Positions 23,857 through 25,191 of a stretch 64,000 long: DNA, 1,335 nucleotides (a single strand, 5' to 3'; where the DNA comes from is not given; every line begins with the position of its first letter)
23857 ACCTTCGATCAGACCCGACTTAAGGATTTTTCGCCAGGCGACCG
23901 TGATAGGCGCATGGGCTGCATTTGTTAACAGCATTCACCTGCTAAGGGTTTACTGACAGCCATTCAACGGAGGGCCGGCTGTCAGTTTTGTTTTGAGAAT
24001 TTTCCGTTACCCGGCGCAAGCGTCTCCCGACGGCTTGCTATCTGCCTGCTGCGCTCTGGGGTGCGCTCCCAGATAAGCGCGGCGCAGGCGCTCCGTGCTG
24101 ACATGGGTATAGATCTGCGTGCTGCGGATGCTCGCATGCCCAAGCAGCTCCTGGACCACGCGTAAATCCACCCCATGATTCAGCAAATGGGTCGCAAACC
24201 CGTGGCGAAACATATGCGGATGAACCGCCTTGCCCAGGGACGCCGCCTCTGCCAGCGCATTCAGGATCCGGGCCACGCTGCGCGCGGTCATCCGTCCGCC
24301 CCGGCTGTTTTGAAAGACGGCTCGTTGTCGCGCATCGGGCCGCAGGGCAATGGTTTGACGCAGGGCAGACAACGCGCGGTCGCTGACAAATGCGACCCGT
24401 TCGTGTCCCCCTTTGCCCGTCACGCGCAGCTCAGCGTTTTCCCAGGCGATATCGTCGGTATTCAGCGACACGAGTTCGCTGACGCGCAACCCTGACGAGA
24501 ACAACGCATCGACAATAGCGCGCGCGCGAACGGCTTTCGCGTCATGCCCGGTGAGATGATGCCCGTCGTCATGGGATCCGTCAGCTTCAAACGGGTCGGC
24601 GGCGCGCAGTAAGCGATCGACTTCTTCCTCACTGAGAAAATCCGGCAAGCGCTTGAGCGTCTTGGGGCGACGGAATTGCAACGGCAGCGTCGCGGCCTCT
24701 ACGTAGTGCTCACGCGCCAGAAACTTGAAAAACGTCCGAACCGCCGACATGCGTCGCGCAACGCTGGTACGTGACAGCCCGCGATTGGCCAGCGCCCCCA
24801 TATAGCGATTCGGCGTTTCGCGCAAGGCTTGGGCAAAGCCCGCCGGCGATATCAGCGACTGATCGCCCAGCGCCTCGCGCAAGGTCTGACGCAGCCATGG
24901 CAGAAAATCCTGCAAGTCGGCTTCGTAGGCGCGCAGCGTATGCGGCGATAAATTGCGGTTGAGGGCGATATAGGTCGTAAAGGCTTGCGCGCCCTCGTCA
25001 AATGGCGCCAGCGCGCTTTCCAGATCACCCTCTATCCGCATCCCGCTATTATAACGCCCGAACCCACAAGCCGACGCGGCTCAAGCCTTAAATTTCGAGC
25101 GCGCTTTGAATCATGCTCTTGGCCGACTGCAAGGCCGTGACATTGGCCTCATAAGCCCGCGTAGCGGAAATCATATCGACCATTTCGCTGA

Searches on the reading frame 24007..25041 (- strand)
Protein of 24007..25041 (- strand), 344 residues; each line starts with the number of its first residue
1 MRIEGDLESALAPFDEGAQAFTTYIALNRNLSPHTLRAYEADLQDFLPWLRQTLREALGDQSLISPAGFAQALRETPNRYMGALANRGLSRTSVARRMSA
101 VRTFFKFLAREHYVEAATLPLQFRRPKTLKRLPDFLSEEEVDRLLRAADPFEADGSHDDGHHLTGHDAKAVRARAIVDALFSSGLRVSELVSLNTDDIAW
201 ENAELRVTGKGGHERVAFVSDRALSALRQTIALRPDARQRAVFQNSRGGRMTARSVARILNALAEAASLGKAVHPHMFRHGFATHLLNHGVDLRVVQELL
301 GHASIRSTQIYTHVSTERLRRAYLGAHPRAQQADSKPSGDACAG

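Call 16: search_protein_families(library=pfam, proteins=[window:24007-25041:-], max_evalue=0.001)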
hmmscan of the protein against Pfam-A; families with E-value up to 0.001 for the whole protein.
window:24007-25041:- (344 aa): 2 families
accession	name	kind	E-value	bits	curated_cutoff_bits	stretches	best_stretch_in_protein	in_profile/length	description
PF00589.27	Phage_integrase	-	1.1e-43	149.5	27.1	1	135-317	2-171/172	Phage integrase family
PF02899.23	Phage_int_SAM_1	-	1.2e-15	58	22.3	1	19-112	2-83/83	Phage integrase, N-terminal SAM-like domain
